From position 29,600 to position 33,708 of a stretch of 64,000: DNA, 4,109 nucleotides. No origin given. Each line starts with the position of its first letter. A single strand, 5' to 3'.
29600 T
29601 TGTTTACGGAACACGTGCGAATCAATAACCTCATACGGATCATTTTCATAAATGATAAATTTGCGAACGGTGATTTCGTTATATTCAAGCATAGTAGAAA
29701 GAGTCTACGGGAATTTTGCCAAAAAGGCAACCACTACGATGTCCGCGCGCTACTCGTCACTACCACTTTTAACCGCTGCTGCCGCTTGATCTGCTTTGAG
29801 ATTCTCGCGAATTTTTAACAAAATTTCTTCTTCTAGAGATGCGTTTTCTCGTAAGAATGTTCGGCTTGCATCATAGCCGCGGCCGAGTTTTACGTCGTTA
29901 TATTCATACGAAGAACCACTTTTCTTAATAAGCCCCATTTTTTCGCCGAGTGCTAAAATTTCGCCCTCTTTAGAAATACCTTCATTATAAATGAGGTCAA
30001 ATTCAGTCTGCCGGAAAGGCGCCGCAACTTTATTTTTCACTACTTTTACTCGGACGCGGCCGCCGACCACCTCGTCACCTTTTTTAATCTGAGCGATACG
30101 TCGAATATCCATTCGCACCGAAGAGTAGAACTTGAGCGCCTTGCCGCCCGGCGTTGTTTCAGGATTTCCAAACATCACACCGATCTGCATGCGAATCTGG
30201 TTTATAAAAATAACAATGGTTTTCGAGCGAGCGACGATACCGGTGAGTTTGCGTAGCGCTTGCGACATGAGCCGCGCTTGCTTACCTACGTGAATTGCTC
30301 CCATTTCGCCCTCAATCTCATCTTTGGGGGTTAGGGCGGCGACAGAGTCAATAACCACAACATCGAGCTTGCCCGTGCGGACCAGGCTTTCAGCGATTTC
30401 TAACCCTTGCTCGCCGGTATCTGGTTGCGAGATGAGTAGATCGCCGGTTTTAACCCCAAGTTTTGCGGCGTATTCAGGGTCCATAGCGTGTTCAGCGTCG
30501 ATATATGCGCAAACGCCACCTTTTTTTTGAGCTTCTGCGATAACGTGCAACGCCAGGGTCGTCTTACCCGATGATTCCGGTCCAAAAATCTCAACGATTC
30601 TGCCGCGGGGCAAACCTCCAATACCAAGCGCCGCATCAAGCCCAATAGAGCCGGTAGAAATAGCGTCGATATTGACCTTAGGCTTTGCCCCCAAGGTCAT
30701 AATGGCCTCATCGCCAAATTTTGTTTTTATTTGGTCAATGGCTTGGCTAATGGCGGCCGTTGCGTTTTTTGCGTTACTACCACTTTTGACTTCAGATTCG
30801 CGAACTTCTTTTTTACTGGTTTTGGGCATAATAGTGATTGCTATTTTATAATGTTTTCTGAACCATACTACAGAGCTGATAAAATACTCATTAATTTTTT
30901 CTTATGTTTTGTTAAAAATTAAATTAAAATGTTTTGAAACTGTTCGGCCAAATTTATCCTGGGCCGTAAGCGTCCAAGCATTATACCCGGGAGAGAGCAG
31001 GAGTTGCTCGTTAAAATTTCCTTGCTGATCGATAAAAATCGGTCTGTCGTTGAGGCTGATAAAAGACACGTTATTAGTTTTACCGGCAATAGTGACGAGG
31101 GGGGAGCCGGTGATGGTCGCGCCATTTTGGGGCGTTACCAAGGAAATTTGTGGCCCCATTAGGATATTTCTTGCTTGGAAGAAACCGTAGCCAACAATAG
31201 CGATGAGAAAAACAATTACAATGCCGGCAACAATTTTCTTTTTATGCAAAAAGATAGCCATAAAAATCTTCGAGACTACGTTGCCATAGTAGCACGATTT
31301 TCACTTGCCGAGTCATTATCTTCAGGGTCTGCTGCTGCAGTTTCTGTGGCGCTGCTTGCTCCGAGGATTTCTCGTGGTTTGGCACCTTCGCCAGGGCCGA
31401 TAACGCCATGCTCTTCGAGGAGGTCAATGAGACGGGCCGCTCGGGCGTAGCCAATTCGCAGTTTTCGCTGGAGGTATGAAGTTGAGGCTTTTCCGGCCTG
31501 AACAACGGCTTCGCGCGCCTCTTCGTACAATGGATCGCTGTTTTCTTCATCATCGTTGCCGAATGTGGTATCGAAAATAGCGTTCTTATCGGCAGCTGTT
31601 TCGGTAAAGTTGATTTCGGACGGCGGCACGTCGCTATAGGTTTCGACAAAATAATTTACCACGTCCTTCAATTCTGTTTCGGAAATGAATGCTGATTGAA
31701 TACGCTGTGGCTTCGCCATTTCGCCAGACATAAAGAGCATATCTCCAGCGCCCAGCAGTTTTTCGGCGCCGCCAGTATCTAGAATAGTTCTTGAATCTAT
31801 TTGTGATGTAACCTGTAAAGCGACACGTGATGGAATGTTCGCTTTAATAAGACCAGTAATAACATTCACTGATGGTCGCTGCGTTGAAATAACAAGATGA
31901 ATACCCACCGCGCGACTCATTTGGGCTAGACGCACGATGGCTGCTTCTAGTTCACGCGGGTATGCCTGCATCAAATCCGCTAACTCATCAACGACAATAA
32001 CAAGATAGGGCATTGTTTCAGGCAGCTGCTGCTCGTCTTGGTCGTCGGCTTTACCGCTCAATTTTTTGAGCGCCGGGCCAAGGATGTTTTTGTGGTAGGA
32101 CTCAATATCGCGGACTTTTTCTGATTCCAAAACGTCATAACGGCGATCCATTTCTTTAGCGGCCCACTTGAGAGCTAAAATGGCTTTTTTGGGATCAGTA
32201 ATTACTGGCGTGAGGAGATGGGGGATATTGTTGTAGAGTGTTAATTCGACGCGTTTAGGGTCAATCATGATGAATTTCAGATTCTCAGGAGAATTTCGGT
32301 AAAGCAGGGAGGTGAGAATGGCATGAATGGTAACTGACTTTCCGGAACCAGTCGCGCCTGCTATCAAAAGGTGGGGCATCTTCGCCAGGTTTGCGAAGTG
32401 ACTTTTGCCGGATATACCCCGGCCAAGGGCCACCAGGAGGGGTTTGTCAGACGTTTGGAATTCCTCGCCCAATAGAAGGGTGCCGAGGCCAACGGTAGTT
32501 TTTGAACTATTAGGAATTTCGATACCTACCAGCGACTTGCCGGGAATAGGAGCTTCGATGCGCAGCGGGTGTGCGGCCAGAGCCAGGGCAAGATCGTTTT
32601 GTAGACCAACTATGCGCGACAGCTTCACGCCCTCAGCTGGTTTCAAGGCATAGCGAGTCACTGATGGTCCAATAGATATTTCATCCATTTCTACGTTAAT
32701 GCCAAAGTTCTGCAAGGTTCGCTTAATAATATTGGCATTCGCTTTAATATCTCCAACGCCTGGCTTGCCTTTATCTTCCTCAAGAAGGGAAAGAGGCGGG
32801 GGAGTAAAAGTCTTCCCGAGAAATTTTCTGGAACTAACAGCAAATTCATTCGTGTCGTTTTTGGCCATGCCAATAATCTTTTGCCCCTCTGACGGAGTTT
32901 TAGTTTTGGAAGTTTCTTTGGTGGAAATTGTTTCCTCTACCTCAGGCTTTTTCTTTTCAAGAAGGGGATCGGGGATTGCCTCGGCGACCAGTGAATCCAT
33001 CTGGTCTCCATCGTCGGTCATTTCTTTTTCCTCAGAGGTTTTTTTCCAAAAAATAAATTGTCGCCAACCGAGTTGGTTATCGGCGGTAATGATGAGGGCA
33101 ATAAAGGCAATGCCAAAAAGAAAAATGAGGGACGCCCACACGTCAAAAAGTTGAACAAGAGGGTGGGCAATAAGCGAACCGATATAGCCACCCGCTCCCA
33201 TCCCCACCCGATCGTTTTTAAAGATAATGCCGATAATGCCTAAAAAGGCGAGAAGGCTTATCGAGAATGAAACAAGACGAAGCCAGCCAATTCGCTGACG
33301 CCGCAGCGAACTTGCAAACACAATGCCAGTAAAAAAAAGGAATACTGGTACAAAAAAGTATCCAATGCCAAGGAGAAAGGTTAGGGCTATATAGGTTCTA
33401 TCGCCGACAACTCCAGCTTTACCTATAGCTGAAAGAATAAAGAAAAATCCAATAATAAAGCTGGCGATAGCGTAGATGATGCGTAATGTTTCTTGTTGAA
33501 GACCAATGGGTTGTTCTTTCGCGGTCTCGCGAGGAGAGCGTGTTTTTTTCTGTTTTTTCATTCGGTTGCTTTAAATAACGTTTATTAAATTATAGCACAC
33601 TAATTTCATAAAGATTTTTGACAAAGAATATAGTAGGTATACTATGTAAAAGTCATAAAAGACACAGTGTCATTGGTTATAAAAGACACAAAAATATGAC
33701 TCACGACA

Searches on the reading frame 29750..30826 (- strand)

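Call 18: search_protein_families(library=pfam, proteins=[window:29750-30826:-], max_evalue=0.001)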
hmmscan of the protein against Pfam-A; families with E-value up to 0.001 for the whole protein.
window:29750-30826:- (358 aa): 8 families
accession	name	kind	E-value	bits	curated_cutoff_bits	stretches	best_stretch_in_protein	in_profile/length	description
PF00154.27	RecA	-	4e-134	446.5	27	1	25-285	2-262/262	recA bacterial DNA recombination protein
PF21096.2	RecA_C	-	5.3e-15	55.7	27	1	288-344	1-57/57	RecA C-terminal domain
PF08423.17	Rad51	-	6.1e-11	42.5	22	1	55-243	7-211/244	Rad51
PF06745.19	ATPase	-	2.4e-07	30.8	26.6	1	57-211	2-164/231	KaiC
PF01637.24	ATPase_2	-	1.3e-05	25.5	33.2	1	76-211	21-119/225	ATPase domain predominantly from Archaea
PF13481.12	AAA_25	-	9.4e-05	22.6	27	0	70-170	28-160/195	AAA domain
PF02283.22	CobU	-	0.00031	20.8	27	1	80-215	3-129/168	Cobinamide kinase / cobinamide phosphate guanyltransferase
PF13191.12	AAA_16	-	0.00046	21.2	32.6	1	71-210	20-140/167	AAA ATPase domain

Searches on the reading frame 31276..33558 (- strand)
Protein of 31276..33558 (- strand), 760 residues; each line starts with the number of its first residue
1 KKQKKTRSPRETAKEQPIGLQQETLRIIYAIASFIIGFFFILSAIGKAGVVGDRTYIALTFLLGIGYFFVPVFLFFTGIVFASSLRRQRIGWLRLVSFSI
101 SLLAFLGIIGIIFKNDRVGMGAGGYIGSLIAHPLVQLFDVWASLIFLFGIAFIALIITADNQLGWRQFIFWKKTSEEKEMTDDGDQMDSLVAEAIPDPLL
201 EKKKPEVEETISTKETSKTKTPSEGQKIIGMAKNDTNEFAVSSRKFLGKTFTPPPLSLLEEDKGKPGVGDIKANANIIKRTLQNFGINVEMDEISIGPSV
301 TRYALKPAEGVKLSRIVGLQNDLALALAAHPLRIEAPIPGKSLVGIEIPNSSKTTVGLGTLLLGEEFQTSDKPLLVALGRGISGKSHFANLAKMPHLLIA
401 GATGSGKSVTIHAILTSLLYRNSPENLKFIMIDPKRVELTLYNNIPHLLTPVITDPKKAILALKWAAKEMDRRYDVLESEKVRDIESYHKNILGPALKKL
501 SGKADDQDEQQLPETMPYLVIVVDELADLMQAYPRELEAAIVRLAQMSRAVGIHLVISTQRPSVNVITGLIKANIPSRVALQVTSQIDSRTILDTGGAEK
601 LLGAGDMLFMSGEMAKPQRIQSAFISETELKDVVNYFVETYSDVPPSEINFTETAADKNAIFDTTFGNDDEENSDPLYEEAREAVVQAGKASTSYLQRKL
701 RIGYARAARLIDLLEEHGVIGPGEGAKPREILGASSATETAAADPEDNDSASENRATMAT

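Call 18: search_protein_families(library=pfam, proteins=[window:31276-33558:-], max_evalue=0.001)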
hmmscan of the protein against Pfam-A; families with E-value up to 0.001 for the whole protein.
window:31276-33558:- (760 aa): 6 families
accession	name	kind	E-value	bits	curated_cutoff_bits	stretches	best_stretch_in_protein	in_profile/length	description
PF01580.24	FtsK_SpoIIIE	-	1.6e-62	211.3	24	1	362-564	6-221/221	FtsK/SpoIIIE family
PF17854.6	FtsK_alpha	-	1.8e-28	99.1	22.9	1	254-350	2-101/101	FtsK alpha domain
PF09397.16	FtsK_gamma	-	1.9e-27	95.2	30.6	1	673-732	2-61/63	Ftsk gamma domain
PF13491.11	FtsK_4TM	-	7.1e-06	26.2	23.1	1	49-159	48-159/171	4TM region of DNA translocase FtsK/SpoIIIE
PF01935.23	DUF87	-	6.8e-05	23.5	23.2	1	395-434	24-60/220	Helicase HerA, central domain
PF13191.12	AAA_16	-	0.00091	20.2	32.6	0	395-544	25-158/167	AAA ATPase domain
